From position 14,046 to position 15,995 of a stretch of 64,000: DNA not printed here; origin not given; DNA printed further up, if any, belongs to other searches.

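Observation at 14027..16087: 2-kb low-GC islet carrying one gene, bracketed by an exact 10-bp direct repeat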

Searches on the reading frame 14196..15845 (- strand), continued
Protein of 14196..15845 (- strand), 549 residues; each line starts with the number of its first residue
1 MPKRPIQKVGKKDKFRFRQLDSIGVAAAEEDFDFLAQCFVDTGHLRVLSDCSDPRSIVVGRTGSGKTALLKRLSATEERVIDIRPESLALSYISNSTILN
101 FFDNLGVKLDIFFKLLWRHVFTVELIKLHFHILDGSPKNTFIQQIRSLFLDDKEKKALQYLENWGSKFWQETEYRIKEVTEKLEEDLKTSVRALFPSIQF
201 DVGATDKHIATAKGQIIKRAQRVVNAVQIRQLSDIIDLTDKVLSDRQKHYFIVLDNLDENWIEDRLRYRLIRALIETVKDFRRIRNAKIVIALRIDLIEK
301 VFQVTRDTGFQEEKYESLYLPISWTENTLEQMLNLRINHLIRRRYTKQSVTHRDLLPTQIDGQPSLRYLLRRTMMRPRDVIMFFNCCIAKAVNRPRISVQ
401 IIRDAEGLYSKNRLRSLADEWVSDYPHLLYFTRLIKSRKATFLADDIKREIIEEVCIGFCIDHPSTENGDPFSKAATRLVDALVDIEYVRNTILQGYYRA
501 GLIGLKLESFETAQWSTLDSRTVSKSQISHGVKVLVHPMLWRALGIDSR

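Call 54: find_related_loci(query=A2, collection=viral_contigs, flank=6000)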
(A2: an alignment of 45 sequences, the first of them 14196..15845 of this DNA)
Query A2 (549 aa) in viral_contigs; peptide patterns used: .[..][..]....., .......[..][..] (x = any residue, [..] = any of these).
73 stretches matched a pattern, but none encodes a relative of the query by tblastn (E <= 1e-3).

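Call 55: find_related_loci(query=A2, collection=metagenome_contigs, flank=6000)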
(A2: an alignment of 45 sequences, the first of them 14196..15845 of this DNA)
Query A2 (549 aa) in metagenome_contigs; peptide patterns used: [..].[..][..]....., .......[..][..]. (x = any residue, [..] = any of these).
145 stretches matched a pattern; 111 encode a relative of the query (tblastn E <= 1e-3); the best 80 are kept; 80 distinct loci.
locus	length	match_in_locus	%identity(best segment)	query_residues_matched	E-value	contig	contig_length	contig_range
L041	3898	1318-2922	56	13-548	0e+0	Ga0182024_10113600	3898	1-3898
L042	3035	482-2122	54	1-549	0e+0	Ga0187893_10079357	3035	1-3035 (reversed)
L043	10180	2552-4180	53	4-546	0e+0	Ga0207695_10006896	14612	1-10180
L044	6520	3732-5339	55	9-546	0e+0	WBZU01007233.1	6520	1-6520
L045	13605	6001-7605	56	9-545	0e+0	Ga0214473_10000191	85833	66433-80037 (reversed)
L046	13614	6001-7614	54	7-546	0e+0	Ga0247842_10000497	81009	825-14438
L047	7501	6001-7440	59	1-480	0e+0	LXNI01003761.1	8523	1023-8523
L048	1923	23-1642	53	4-549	0e+0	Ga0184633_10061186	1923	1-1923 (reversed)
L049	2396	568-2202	52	4-546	0e+0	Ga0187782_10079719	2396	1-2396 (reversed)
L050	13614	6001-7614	52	7-546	0e+0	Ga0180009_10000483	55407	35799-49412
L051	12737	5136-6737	51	9-544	0e+0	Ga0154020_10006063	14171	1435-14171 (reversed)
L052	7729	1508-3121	52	9-548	0e+0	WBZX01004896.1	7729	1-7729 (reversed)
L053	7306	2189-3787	53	14-546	0e+0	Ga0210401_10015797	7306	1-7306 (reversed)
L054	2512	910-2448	56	5-514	0e+0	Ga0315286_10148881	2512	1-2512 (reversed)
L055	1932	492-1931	58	13-494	0e+0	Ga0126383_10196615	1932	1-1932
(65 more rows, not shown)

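Call 59: predict_structure(alignment_id=A2)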
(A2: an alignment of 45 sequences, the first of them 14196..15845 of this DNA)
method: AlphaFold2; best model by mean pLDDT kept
length: 549 residues; sequences in the alignment: 45
mean_pLDDT: 83.9   pTM: 0.80
mean pLDDT of the five models: 83.9, 83.4, 81.5, 80.8, 78.9
residues with pLDDT >= 90: 225; 70-90: 244; 50-70: 68; < 50: 12
segments of 3 or more residues with pLDDT < 50: 1-11
pLDDT, mean of each block of 10 residues (from residue 1): 42 78 72 77 90 92 83 91 79 80 82 84 86 62 70 66 60 74 85 81 64 81 70 75 86 88 84 91 92 88 77 85 90 92 84 95 95 91 95 95 96 92 89 96 95 96 76 93 94 94 90 76 83 94 93
secondary structure, 60 per line:
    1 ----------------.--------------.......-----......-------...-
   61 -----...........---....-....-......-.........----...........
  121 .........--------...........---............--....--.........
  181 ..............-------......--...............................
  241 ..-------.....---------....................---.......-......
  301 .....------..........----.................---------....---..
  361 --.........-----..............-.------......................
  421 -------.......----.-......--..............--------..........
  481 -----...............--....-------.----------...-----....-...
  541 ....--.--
elements in order: H32-38 H44-49 E57-59 H66-76 E80-83 H85-88 H90-95 H97-105 H110-129 H138-148 H152-163 H166-169 H172-194 H202-207 H210-242 E250-254 H264-283 E287-293 H295-305 H312-318 E319-321 H326-342 H352-355 H365-371 H377-390 H399-420 H428-434 E441-443 H449-462 H471-480 H486-500 E503-506 E533-536 H538-544

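Call 62: fold_search(model_id=the predicted structure, library=pdb)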
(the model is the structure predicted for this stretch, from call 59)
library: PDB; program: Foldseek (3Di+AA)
matches with E <= 10: 430; with E <= 0.001: 6
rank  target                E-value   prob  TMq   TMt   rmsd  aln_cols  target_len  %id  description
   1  5txv_X                1.9e-04  1.00  0.18  0.24  21.5       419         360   13  HslU P21 cell with 4 hexamers (released 2017-03-01)
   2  5txv_Q                2.5e-04  1.00  0.23  0.32  21.0       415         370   13  HslU P21 cell with 4 hexamers (released 2017-03-01)
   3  9a4t_B                2.8e-04  1.00  0.24  0.28  23.0       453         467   11  Integrative model of CLPQ-CLPY by crosslinking MS and deep learning (released 2024-09-18)
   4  9zdx_C                4.7e-04  1.00  0.29  0.29  19.8       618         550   12  Dimer of ATPase BrxC containing a Walker B mutation and bound to ATP from the Acinetobacter BREX system (released 2026-04-08)
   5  9zll_B                5.7e-04  1.00  0.32  0.34  13.5       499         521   11  Complex of N-terminal BrxC walker B, BrxB, and N-termianl PglZ from the Acinetobacter BREX system (released 2026-04-08)
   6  8hr8_F                7.7e-04  0.99  0.23  0.17  17.6       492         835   11  Structure of heptameric RdrA ring (released 2023-02-01)
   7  8hr8_G                1.2e-03  0.99  0.29  0.21  21.8       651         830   11  Structure of heptameric RdrA ring (released 2023-02-01)
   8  9zll_D                1.4e-03  0.99  0.25  0.25  20.0       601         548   13  Complex of N-terminal BrxC walker B, BrxB, and N-termianl PglZ from the Acinetobacter BREX system (released 2026-04-08)
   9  8hrb_A                1.6e-03  0.99  0.30  0.21  20.4       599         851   10  Structure of tetradecameric RdrA ring in RNA-loading state (released 2023-02-01)
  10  8hr8_H                2.5e-03  0.97  0.21  0.15  18.8       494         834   10  Structure of heptameric RdrA ring (released 2023-02-01)
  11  8hra_C                2.7e-03  0.96  0.25  0.17  20.8       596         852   10  Structure of heptameric RdrA ring in RNA-loading state (released 2023-02-01)
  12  8hr8_A                2.9e-03  0.99  0.26  0.18  18.1       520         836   11  Structure of heptameric RdrA ring (released 2023-02-01)
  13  1e94_E                3.8e-03  0.96  0.20  0.25  22.3       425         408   13  HslV-HslU from E.coli (released 2000-11-17)
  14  8hr8_C                4.0e-03  0.97  0.25  0.18  20.5       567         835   10  Structure of heptameric RdrA ring (released 2023-02-01)
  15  2qby_A                4.2e-03  1.00  0.35  0.48  10.2       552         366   11  Crystal structure of a heterodimer of Cdc6/Orc1 initiators bound to origin DNA (from S. solfataricus) (released 2007-09-11)
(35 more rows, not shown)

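Call 65: search_protein_families(library=ncbifam, proteins=[L040:6025-7698:+, L039:5977-7659:+, P0119, P0036, P0003], max_evalue=0.00001)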
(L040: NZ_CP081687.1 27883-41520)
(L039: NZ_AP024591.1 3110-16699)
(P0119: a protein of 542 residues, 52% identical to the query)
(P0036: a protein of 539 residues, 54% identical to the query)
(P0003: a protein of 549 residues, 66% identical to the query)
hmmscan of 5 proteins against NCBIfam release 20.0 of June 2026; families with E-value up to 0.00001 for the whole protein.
L040:6025-7698:+ (557 aa): 2 families
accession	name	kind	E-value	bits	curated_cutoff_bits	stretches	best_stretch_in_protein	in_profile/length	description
NF047389.1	ATPase_Sll1717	subfamily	9.7e-63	212.8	75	1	14-536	1-454/454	P-loop ATPase, Sll1717 family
NF053860.1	DS41_1_antiphage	equivalog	5e-15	55.4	370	1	18-428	11-383/448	anti-phage protein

L039:5977-7659:+ (560 aa): 2 families
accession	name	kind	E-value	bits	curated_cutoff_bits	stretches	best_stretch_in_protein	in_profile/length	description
NF047389.1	ATPase_Sll1717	subfamily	1.4e-63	215.6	75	1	14-536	1-454/454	P-loop ATPase, Sll1717 family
NF053860.1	DS41_1_antiphage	equivalog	2e-13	50.2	370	1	18-428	11-386/448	anti-phage protein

P0119 (542 aa): 2 families
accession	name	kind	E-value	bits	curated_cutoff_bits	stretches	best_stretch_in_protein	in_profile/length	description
NF047389.1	ATPase_Sll1717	subfamily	1.4e-60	205.8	75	1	14-534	2-454/454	P-loop ATPase, Sll1717 family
NF053860.1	DS41_1_antiphage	equivalog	2.1e-08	33.6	370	1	17-407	11-377/448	anti-phage protein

P0036 (539 aa): 2 families
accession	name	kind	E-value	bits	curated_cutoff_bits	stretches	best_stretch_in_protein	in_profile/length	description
NF047389.1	ATPase_Sll1717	subfamily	1.7e-64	218.6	75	1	15-534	1-454/454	P-loop ATPase, Sll1717 family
NF053860.1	DS41_1_antiphage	equivalog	2.4e-13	49.9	370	1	22-441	13-404/448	anti-phage protein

P0003 (549 aa): 2 families
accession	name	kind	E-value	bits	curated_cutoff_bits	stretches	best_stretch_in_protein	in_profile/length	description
NF047389.1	ATPase_Sll1717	subfamily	1.3e-58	199.2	75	1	23-544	1-454/454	P-loop ATPase, Sll1717 family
NF053860.1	DS41_1_antiphage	equivalog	6.3e-19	68.3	370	1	26-447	10-402/448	anti-phage protein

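Call 80: search_protein_representatives(protein=window:14196-15845:-)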
Query: 549 residues. Proteins with E-value up to 0.001 (for the whole library): 2095; up to 1e-10: 1150; up to 1e-30: 608. The best 150 are listed.
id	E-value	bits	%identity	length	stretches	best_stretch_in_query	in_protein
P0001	0.0e+00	1228.1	100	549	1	1-549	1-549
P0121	1.2e-167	575.2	49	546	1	10-547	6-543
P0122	3.0e-149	514.5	47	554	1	7-546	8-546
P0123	1.6e-147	508.8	46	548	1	13-546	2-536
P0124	1.3e-146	505.9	56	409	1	148-548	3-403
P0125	2.0e-146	505.2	45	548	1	12-546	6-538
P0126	1.9e-145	502.0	47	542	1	14-546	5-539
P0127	1.2e-144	499.3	47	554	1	13-546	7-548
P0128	1.3e-144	499.2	46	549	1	10-546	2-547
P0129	2.8e-144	498.2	46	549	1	11-547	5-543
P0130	9.8e-141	486.5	43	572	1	3-546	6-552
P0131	1.6e-138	479.2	45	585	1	14-549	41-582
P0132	4.1e-138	477.8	43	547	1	14-546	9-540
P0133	5.2e-138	477.5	42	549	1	12-546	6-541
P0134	9.7e-138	476.6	43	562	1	10-547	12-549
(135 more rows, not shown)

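Call 82: find_encoding_contigs(protein=P0016, flank=7000, max_places=1)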
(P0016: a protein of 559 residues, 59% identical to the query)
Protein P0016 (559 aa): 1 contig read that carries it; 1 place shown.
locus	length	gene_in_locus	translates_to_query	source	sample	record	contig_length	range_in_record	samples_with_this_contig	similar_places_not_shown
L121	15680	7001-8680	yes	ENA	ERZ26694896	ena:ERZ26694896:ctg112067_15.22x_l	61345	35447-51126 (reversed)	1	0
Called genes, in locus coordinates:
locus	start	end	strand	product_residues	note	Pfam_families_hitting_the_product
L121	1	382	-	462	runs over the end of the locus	-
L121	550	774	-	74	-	-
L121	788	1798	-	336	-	PF08401:ArdcN, PF18818:MPTase-PolyVal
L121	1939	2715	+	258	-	-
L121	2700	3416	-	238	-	-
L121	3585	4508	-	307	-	PF14236:DruA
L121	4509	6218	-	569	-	PF13007:LZ_Tnp_IS66 (weak), PF03050:DDE_Tnp_IS66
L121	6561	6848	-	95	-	-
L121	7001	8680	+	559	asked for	-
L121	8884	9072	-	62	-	-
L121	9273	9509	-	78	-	-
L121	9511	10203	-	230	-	PF18818:MPTase-PolyVal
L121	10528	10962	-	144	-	PF00436:SSB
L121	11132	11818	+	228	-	-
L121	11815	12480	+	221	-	PF04335:VirB8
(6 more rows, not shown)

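Call 83: find_encoding_contigs(protein=P0036, flank=7000, max_places=1)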
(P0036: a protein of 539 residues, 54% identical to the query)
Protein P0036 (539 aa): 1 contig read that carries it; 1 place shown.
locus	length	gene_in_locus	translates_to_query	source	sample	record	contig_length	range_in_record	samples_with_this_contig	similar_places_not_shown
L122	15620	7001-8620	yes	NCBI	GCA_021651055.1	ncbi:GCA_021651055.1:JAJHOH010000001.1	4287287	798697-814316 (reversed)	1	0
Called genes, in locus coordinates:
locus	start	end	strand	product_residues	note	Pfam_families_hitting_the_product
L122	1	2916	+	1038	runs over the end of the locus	PF10633:NPCBM_assoc (faint), PF07705:CARDB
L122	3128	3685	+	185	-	PF03729:DUF308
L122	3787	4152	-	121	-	PF00571:CBS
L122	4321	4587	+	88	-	-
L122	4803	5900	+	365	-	PF06271:RDD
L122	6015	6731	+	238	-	-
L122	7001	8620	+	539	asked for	PF13191:AAA_16 (faint)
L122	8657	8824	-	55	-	-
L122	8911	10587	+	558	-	PF01833:TIG, PF14061:Mtf2_C (faint), PF06832:BiPBP_C (faint), PF07372:DUF1491 (faint)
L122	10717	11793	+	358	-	PF13493:DUF4118, PF00512:HisKA, PF02518:HATPase_c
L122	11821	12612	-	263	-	-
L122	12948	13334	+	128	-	PF07719:TPR_2 (faint), PF00515:TPR_1 (faint), PF14559:TPR_19 (weak), PF13414:TPR_11 (faint)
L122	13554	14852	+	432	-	PF00989:PAS, PF00512:HisKA, PF02518:HATPase_c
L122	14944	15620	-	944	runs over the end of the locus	PF00311:PEPcase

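Call 84: find_encoding_contigs(protein=P0119, flank=7000, max_places=1)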
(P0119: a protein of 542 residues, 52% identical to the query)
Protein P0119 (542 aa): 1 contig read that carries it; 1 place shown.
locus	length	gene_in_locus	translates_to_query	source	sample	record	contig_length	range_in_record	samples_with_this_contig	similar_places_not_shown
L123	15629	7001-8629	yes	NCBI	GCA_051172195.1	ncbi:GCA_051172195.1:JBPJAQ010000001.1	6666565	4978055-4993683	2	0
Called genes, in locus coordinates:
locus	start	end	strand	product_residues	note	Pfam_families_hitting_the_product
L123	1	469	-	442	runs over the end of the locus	PF01979:Amidohydro_1, PF07969:Amidohydro_3 (weak)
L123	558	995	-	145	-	PF00903:Glyoxalase, PF13669:Glyoxalase_4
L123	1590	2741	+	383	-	PF02163:Peptidase_M50 (faint)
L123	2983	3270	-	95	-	PF12844:HTH_19 (weak), PF13560:HTH_31 (weak), PF01381:HTH_3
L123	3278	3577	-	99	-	PF05015:HigB-like_toxin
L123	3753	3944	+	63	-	-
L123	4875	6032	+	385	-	PF25390:WD40_RLD, PF00415:RCC1, PF13540:RCC1_2, PF00415:RCC1, PF25390:WD40_RLD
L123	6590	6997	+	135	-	-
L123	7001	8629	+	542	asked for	-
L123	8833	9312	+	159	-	-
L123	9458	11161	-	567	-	-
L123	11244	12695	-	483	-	-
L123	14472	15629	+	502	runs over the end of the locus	PF01408:GFO_IDH_MocA, PF19051:GFO_IDH_MocA_C2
